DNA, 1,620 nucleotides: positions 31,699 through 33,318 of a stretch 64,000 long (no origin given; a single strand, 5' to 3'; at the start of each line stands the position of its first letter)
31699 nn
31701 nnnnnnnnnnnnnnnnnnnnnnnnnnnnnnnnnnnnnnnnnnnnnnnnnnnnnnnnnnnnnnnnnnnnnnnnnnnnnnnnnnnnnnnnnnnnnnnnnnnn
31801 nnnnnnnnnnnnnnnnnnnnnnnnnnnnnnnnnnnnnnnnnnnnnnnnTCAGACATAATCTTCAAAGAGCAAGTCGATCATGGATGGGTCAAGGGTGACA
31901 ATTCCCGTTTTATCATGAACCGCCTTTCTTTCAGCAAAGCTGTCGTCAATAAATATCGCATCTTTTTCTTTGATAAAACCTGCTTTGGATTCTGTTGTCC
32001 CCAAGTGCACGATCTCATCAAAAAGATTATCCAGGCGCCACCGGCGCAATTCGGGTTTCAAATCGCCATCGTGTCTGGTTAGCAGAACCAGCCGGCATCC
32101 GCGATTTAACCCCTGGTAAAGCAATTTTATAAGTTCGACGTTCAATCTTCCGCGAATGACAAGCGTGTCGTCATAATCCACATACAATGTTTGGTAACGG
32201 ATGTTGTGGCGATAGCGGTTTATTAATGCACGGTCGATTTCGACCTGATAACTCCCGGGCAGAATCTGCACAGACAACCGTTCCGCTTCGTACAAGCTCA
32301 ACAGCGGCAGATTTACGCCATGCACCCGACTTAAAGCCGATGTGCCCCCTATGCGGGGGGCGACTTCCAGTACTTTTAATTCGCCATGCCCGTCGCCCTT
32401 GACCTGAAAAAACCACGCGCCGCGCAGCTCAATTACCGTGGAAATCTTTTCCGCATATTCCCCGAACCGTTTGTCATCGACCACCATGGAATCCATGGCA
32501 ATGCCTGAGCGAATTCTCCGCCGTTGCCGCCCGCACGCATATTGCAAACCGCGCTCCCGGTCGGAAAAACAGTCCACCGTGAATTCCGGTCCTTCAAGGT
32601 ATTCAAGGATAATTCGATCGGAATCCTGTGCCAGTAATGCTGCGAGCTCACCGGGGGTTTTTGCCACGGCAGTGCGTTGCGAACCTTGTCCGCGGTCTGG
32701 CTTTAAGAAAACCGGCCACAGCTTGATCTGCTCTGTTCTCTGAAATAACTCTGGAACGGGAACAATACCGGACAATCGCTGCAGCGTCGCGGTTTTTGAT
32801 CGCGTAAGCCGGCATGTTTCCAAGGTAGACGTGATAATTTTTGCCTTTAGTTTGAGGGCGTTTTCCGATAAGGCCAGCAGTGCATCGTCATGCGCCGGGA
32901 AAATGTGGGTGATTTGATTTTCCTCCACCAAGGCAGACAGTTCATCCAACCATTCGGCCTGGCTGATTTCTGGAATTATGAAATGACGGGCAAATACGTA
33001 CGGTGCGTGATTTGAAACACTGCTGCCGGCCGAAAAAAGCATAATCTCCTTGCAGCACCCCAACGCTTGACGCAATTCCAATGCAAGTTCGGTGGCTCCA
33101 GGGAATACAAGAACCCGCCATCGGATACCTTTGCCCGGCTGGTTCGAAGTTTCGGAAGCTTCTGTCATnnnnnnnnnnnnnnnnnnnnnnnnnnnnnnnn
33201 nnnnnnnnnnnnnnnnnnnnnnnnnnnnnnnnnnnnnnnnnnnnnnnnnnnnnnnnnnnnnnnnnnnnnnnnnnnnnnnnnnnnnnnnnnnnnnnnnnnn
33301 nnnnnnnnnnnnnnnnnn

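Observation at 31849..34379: ATP-grasp ligase fused to a HAD phosphatase, paired with a PLP aminotransferase: candidate module for amide-linked decoration of a uronic acid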

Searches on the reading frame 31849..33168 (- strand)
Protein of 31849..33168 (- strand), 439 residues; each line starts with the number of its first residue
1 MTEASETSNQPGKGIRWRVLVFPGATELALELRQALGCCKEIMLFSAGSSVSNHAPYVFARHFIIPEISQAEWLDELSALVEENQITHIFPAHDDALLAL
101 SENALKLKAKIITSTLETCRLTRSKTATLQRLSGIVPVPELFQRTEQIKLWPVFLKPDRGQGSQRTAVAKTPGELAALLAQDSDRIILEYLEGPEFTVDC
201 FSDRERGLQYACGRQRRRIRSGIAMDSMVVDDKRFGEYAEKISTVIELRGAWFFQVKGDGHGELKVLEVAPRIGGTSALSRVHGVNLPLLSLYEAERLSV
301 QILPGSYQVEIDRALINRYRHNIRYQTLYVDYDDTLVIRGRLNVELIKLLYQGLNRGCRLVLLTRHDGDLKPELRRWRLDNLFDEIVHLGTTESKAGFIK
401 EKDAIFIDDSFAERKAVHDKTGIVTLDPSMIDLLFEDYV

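Call 3: search_protein_families(library=pfam, proteins=[window:31849-33168:-], max_evalue=1)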
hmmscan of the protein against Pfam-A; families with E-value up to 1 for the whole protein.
window:31849-33168:- (439 aa): 5 families
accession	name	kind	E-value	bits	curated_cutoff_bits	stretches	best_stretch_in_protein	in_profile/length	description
PF15632.11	ATPgrasp_Ter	-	6.3e-18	65.3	29.1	1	184-297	4-110/131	ATP-grasp in the biosynthetic pathway with Ter operon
PF02655.19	ATP-grasp_3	-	2.1e-08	34.8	23.2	1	124-276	3-160/160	ATP-grasp domain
PF21360.3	PylC-like_N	-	1.9e-05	25.1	27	1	52-110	33-91/96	PylC-like, N-terminal domain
PF13535.11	ATP-grasp_4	-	0.021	14.9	27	1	181-270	51-149/160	ATP-grasp domain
PF13580.11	SIS_2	-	0.21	12.1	27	1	253-283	37-67/138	SIS domain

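Call 4: search_protein_families(library=ncbifam, proteins=[window:31849-33168:-], max_evalue=1)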
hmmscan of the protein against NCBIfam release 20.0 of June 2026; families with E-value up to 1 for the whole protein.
window:31849-33168:- (439 aa): 9 families
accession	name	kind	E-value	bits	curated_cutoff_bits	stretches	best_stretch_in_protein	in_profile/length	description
NF009405.0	PRK12767.1-4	equivalog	5.6e-29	101.1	390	1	44-321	29-311/320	carbamoyl phosphate synthase-like protein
NF009402.0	PRK12767.1-1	equivalog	2.6e-22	79.1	218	1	34-288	21-291/329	carbamoyl phosphate synthase-like protein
NF009406.0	PRK12767.1-5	equivalog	1e-17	64.3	271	1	54-290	40-288/327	carbamoyl phosphate synthase-like protein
NF009403.0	PRK12767.1-2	equivalog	7.4e-11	41.8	286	1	144-239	138-232/342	carbamoyl phosphate synthase-like protein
NF009404.0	PRK12767.1-3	equivalog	1e-09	37.8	316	1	174-289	186-300/344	carbamoyl phosphate synthase-like protein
TIGR03909.1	pyrrolys_PylC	equivalog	5.9e-07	28.5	248.3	1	67-273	42-253/374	3-methylornithine--L-lysine ligase PylC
NF053643.1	Ddl_archaea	equivalog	0.00013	21.1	500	1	111-202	93-191/367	putative pseudomurein biosynthesis ATP-grasp protein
NF002563.0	PRK02186.1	subfamily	0.025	12.8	625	1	118-204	104-201/890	argininosuccinate lyase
NF002805.0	PRK02947.1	subfamily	0.096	11.8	135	1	250-287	39-76/247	sugar isomerase domain-containing protein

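Call 5: search_solved_structures(query=window:31849-33168:-, max_evalue=10, show_alignments=3)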
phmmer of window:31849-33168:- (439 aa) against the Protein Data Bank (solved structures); distinct sequences matched with E-value up to 10: 1.
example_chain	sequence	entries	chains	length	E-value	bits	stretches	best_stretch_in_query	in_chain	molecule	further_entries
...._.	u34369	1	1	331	2.6e-11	46.6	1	52-293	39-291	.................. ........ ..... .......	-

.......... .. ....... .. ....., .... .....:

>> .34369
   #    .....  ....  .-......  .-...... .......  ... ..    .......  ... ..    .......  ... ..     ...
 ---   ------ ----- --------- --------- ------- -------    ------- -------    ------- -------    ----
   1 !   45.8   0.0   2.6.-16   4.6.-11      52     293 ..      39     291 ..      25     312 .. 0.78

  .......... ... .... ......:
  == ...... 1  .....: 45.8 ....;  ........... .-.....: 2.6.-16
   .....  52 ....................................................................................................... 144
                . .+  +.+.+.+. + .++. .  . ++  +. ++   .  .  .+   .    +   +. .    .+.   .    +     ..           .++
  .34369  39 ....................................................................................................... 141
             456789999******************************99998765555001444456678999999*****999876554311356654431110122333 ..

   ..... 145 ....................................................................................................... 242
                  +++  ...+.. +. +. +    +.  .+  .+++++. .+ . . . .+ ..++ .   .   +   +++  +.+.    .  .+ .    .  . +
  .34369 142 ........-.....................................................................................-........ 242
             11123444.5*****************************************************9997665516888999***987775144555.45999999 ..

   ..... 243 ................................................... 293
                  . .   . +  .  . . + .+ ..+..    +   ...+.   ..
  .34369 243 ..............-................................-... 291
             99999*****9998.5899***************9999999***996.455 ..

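Call 8: find_homologous_proteins(query=window:31849-33168:-, max_evalue=0.001)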
Query window:31849-33168:- (439 aa): 2072 proteins with E <= 0.001 among 8000 candidates; the best 120 are listed.
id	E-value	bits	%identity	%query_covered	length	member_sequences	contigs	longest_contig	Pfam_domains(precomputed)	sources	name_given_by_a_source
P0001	1.4e-291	985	100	100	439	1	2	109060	PF15632.12,PF02655.20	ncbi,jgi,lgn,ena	ncbi:MAG: ATP-grasp domain-containing protein [Verrucomicrobiota bacterium]|jgi:predicted ATP-grasp 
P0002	2.9e-228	776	80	98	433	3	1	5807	PF15632.12,PF02655.20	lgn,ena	-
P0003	1.4e-227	774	81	96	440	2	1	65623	PF15632.12,PF02655.20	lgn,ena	-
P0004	6.7e-227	772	79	98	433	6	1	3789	PF15632.12,PF02655.20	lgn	-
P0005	2.0e-224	764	78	98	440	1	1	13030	PF15632.12,PF02655.20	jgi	jgi:predicted ATP-grasp superfamily ATP-dependent carboligase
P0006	3.0e-222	756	77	100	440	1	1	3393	PF15632.12,PF02655.20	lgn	-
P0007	6.5e-219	745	76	99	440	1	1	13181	PF15632.12,PF02655.20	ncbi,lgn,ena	-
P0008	1.4e-215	734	75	97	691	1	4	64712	PF15632.12,PF02655.20,PF08889.17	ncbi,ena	-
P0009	3.2e-214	730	78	93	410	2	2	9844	PF15632.12,PF02655.20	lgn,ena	-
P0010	5.2e-213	726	73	100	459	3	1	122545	PF15632.12,PF02655.20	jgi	jgi:hypothetical protein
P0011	3.4e-210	717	72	99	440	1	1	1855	PF15632.12,PF02655.20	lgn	-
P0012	5.4e-206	703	71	100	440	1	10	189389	PF15632.12,PF02655.20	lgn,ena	-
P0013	1.7e-205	701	72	98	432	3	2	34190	PF15632.12,PF02655.20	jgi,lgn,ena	-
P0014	1.5e-204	698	79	90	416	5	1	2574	PF15632.12,PF02655.20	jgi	jgi:hypothetical protein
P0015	3.8e-203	694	75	93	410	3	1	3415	PF15632.12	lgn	-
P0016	2.5e-201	687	73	93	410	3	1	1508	PF15632.12,PF02655.20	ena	-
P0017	2.3e-195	668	72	93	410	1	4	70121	PF15632.12,PF02655.20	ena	-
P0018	1.6e-189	649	66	98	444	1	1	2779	PF15632.12,PF02655.20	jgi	jgi:carbamoyl-phosphate synthase large subunit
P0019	9.3e-189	646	67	97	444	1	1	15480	PF15632.12,PF02655.20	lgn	-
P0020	8.3e-187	640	79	81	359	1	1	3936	PF15632.12,PF02655.20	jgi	jgi:predicted ATP-grasp superfamily ATP-dependent carboligase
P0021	1.7e-186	639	79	82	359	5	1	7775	PF15632.12,PF02655.20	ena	-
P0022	8.3e-182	623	64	97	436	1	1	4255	PF15632.12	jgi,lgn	jgi:hypothetical protein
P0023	2.9e-181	621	75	84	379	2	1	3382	PF15632.12,PF02655.20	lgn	-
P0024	1.5e-178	612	64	96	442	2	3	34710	PF15632.12,PF02655.20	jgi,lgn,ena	jgi:hypothetical protein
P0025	1.6e-176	606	62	100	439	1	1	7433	PF15632.12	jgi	jgi:carbamoyl-phosphate synthase large subunit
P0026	5.7e-176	604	62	97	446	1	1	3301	PF15632.12,PF02655.20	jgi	jgi:carbamoyl-phosphate synthase large subunit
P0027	5.5e-175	601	61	100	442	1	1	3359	PF15632.12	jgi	jgi:carbamoyl-phosphate synthase large subunit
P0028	1.8e-173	596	63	98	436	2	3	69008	PF15632.12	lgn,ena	-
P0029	3.9e-173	595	62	96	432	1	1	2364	PF15632.12,PF02655.20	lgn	-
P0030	4.8e-173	594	63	96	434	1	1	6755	PF15632.12,PF02655.20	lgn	-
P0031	5.6e-173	594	61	97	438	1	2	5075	PF15632.12,PF02655.20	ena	-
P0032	6.9e-173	594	60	99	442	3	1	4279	PF15632.12,PF02655.20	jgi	-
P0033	7.6e-171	587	60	100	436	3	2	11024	PF15632.12,PF02655.20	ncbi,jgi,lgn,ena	jgi:hypothetical protein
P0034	8.0e-171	587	62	97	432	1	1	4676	PF15632.12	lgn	-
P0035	1.5e-170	586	61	96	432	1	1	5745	PF15632.12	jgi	jgi:carbamoyl-phosphate synthase large subunit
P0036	3.1e-170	585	61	96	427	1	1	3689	PF15632.12,PF02655.20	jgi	jgi:hypothetical protein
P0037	6.3e-170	584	61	99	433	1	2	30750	PF15632.12,PF02655.20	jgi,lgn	jgi:carbamoyl-phosphate synthase large subunit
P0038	7.2e-169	581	61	100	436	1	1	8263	PF15632.12,PF02655.20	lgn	-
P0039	1.8e-168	579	61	96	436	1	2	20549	PF15632.12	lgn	-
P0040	8.0e-168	577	61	96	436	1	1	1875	PF15632.12,PF02655.20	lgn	-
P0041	1.7e-167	576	60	100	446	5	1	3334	PF15632.12,PF02655.20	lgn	-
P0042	3.8e-167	575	60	97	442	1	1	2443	PF15632.12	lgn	-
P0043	8.6e-167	574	60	96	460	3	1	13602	PF15632.12,PF02655.20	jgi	jgi:carbamoyl-phosphate synthase large subunit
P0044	1.4e-166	573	59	97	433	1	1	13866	PF15632.12,PF02655.20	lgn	-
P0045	1.5e-166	573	62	95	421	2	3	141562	PF15632.12,PF02655.20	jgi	jgi:carbamoyl-phosphate synthase large subunit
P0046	1.6e-166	573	59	100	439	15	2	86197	PF15632.12,PF02655.20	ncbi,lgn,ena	-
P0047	3.1e-166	572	61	96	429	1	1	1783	PF15632.12,PF02655.20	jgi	jgi:hypothetical protein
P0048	4.9e-166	571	59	100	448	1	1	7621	PF15632.12,PF02655.20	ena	-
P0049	1.6e-164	566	59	99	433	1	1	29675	PF15632.12,PF02655.20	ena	-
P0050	1.9e-164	566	60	96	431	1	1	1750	PF15632.12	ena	-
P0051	3.5e-164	565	58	98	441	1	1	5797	PF15632.12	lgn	-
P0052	4.8e-164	565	58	99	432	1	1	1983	PF15632.12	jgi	-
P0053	5.1e-164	565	61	95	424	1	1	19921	PF15632.12,PF02655.20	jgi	jgi:carbamoyl-phosphate synthase large subunit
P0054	5.5e-164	564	57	99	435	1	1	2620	PF15632.12,PF02655.20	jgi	jgi:carbamoyl-phosphate synthase large subunit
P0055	2.1e-163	563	60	97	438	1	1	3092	PF15632.12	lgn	-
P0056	1.4e-162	560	57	98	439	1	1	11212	PF15632.12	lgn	-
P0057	3.0e-162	559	62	93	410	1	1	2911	PF15632.12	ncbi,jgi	jgi:carbamoyl-phosphate synthase large subunit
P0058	4.3e-162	558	58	99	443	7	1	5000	PF15632.12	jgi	-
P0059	5.8e-162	558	58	96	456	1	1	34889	PF15632.12,PF02655.20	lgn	-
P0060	6.4e-162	558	59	96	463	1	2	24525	PF15632.12,PF02655.20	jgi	-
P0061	1.9e-161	556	58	97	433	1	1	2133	PF15632.12,PF02655.20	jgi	jgi:hypothetical protein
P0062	2.3e-161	556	58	97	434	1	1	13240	PF15632.12,PF02655.20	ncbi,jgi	jgi:carbamoyl-phosphate synthase large subunit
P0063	3.1e-161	555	60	97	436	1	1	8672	PF15632.12,PF02655.20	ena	-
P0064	1.1e-160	554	57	97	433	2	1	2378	PF15632.12,PF02655.20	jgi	jgi:carbamoyl-phosphate synthase large subunit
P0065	1.5e-160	553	57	100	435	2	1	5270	PF15632.12,PF02655.20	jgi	jgi:carbamoyl-phosphate synthase large subunit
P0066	1.7e-160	553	57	97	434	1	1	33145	PF15632.12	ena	-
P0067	5.9e-159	548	57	97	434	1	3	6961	PF15632.12,PF02655.20,PF21360.4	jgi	jgi:carbamoyl-phosphate synthase large subunit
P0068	6.3e-159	548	60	96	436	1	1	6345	PF15632.12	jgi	jgi:hypothetical protein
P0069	7.3e-159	548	58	97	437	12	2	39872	PF15632.12,PF02655.20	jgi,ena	jgi:hypothetical protein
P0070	5.0e-158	545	59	96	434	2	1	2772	PF15632.12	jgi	jgi:carbamoyl-phosphate synthase large subunit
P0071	9.7e-157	541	56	96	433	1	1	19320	PF15632.12,PF02655.20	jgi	jgi:carbamoyl-phosphate synthase large subunit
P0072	1.0e-156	541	58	96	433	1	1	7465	PF15632.12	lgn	-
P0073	1.0e-156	541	58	98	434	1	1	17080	PF15632.12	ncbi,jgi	jgi:carbamoyl-phosphate synthase large subunit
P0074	1.1e-156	540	58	97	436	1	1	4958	PF15632.12,PF02655.20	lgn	-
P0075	1.7e-156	540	58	96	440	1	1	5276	PF15632.12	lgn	-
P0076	2.3e-156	539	57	100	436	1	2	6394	PF15632.12,PF02655.20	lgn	-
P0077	7.7e-156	538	57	98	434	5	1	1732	PF15632.12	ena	-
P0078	5.0e-155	535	58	96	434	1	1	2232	PF15632.12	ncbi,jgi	jgi:carbamoyl-phosphate synthase large subunit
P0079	3.8e-154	532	59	93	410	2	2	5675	PF15632.12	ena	-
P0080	5.2e-154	532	59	95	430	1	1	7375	PF15632.12,PF02655.20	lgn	-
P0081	1.2e-153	530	57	98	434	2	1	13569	PF15632.12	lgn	-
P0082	8.1e-153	528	54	96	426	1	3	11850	PF15632.12,PF02655.20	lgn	-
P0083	3.0e-152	526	57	96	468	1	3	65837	PF15632.12,PF02655.20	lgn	-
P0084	3.6e-152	526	61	89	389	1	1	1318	PF15632.12,PF02655.20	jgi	jgi:carbamoyl-phosphate synthase large subunit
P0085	7.1e-152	525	55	97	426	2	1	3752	PF15632.12,PF02655.20,PF21360.4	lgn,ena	-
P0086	1.2e-151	524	58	99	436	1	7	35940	PF15632.12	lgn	-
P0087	2.3e-150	520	55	96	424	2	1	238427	PF15632.12,PF02655.20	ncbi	-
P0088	4.2e-150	519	53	96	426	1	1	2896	PF15632.12,PF02655.20,PF21360.4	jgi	-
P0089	8.4e-150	518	55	96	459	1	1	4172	PF15632.12,PF02655.20,PF21360.4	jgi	jgi:carbamoyl-phosphate synthase large subunit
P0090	9.4e-149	514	57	96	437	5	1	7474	PF15632.12,PF02655.20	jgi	-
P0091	1.3e-148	514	56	96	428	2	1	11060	PF15632.12,PF02655.20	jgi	jgi:carbamoyl-phosphate synthase large subunit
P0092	1.4e-148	514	54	96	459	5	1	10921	PF15632.12,PF02655.20,PF21360.4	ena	-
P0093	1.8e-148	513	54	96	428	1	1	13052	PF15632.12,PF02655.20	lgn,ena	-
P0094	2.9e-148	513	55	97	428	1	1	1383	PF15632.12,PF02655.20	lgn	-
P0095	3.1e-148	513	56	96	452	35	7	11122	PF15632.12,PF02655.20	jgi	jgi:hypothetical protein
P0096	6.5e-148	512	53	96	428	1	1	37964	PF13535.12,PF15632.12,PF02655.20,PF21360.4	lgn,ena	-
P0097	1.1e-147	511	61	84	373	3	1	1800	PF15632.12,PF02655.20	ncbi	-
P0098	1.7e-147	510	53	100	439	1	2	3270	PF15632.12,PF02655.20,PF21360.4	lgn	-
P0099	1.8e-147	510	54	96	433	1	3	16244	PF15632.12,PF02655.20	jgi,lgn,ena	-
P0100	2.1e-147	510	55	97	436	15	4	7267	PF15632.12,PF02655.20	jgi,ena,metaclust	metaclust:\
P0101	2.2e-147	510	53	96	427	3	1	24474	PF15632.12,PF02655.20,PF21360.4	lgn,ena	-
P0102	3.0e-147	509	54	98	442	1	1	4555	PF15632.12,PF02655.20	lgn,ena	-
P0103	5.5e-147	508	53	96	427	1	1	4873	PF15632.12,PF02655.20,PF21360.4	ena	-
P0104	7.0e-147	508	54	100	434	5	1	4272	PF15632.12,PF02655.20,PF21360.4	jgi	jgi:carbamoyl-phosphate synthase large subunit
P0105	1.3e-146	507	54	96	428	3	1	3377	PF15632.12,PF02655.20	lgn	-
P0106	1.4e-146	507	53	96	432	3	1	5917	PF15632.12,PF02655.20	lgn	-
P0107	1.4e-146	507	54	96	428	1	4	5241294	PF15632.12,PF02655.20,PF21360.4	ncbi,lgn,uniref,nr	ncbi:ATP-grasp domain-containing protein [Geomonas paludis]|uniref:ATP-grasp domain-containing prote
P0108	2.8e-146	506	55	96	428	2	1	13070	PF15632.12,PF02655.20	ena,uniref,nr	uniref:ATP-grasp enzyme-like protein n=1 Tax=uncultured Armatimonadetes bacterium TaxID=157466 RepID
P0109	3.5e-146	506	53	96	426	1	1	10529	PF15632.12,PF02655.20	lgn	-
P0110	4.1e-146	506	53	95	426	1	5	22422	PF13535.12,PF15632.12,PF02655.20,PF21360.4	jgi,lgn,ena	-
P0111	4.9e-146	505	53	97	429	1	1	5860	PF15632.12,PF02655.20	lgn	-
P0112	5.1e-146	505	54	96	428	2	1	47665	PF13535.12,PF15632.12,PF02655.20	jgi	jgi:hypothetical protein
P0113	1.4e-145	504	54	96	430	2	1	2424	PF13535.12,PF15632.12,PF02655.20,PF21360.4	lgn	-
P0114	2.0e-145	503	56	96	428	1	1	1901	PF15632.12,PF02655.20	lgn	-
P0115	2.3e-145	503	52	98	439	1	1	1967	PF15632.12,PF02655.20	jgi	jgi:hypothetical protein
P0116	2.8e-145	503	52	99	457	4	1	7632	PF15632.12,PF02655.20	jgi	-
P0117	4.2e-145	502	51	97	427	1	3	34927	PF15632.12,PF02655.20,PF21360.4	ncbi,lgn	-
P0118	5.9e-145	502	52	96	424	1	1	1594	PF15632.12,PF02655.20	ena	-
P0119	6.8e-145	502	51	96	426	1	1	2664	PF15632.12,PF02655.20,PF21360.4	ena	-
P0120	7.2e-145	501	54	96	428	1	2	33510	PF15632.12,PF02655.20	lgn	-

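Call 19: find_related_loci(query=A1, collection=genome_contigs, flank=10000)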
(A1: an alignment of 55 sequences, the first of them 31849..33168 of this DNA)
Query A1 (439 aa) in genome_contigs; peptide patterns used: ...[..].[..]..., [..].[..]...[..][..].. (x = any residue, [..] = any of these).
600 stretches matched a pattern (row limit reached: there are more); 578 encode a relative of the query (tblastn E <= 1e-3); the best 80 are kept; 80 distinct loci.
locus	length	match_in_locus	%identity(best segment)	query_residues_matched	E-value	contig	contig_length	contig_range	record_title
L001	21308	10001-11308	77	4-439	0e+0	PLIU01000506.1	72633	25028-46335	MAG: Verrucomicrobiales bacterium isolate palsa_1400 73.20110800_P3S.15_contig_1994, whole genome shotgun sequence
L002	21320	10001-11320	74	1-439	0e+0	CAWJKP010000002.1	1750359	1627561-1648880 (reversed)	MAG: Pirellulales bacterium isolate MFD05580.bin.2.29 genome assembly, contig: contig_15575, whole genome shotgun sequen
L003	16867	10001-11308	60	1-439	9e-175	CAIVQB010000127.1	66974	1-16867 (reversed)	MAG: uncultured Verrucomicrobia bacterium isolate VK_bin-2510 genome assembly, contig: bin-2510:127/148, whole genome sh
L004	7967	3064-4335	60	16-439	2e-172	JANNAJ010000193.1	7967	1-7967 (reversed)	MAG: Verrucomicrobiota bacterium isolate OTE_78_metabat_496 OTE_78_k141_1162113, whole genome shotgun sequence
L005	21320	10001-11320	55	6-437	9e-157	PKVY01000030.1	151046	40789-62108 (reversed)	MAG: Acidobacterium sp. isolate palsa_291 73.20120500_P32.9_contig_173, whole genome shotgun sequence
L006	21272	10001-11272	54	17-439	3e-153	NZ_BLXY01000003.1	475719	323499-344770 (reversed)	Geomonas paludis strain Red736 sequence03, whole genome shotgun sequence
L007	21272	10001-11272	55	16-439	3e-153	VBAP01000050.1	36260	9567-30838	MAG: Bacillati bacterium ANGP1 isolate NP_8 14_1009_16_40cm_scaffold_11316, whole genome shotgun sequence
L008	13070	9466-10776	54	4-439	2e-152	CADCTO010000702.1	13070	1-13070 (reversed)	uncultured Armatimonadetes bacterium isolate AVDCRST_MAG63 genome assembly, contig: NODE96, whole genome shotgun sequenc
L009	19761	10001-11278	52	12-437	3e-152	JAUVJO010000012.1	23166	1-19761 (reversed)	MAG: Deltaproteobacteria bacterium isolate CSMAG_456 CSMAG_456_k127_1731278_length_23166_cov_80.0002, whole genome shotg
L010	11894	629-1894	53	17-437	8e-152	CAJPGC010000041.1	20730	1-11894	uncultured bacterium isolate BACT1 genome assembly, contig: CONTIG_41, whole genome shotgun sequence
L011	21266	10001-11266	51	16-437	3e-151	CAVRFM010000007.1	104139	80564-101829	MAG: uncultured Chloroflexia bacterium isolate MFD04492.bin.1.138 genome assembly, contig: contig_30387, whole genome sh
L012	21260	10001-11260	53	18-437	8e-150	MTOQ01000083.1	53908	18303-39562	MAG: Nitrospirae bacterium JdFR-81 JGI24020J35080_1000252, whole genome shotgun sequence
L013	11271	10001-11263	52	19-439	1e-149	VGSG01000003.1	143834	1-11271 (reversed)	MAG: Deltaproteobacteria bacterium isolate K_DeepCast_150m_m1_199 K_DeepCast_150m_m1_199_Ga0194126_10000067, whole genom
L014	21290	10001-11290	52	11-439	1e-147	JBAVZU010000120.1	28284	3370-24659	MAG: Candidatus Sulfotelmatobacter sp. isolate MFD04613_ilm_asm_bin21 k127_50734, whole genome shotgun sequence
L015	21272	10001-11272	53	17-439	3e-147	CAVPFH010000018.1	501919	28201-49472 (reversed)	MAG: uncultured Acidobacteriota bacterium isolate MFD10071.bin.2.26 genome assembly, contig: contig_41776, whole genome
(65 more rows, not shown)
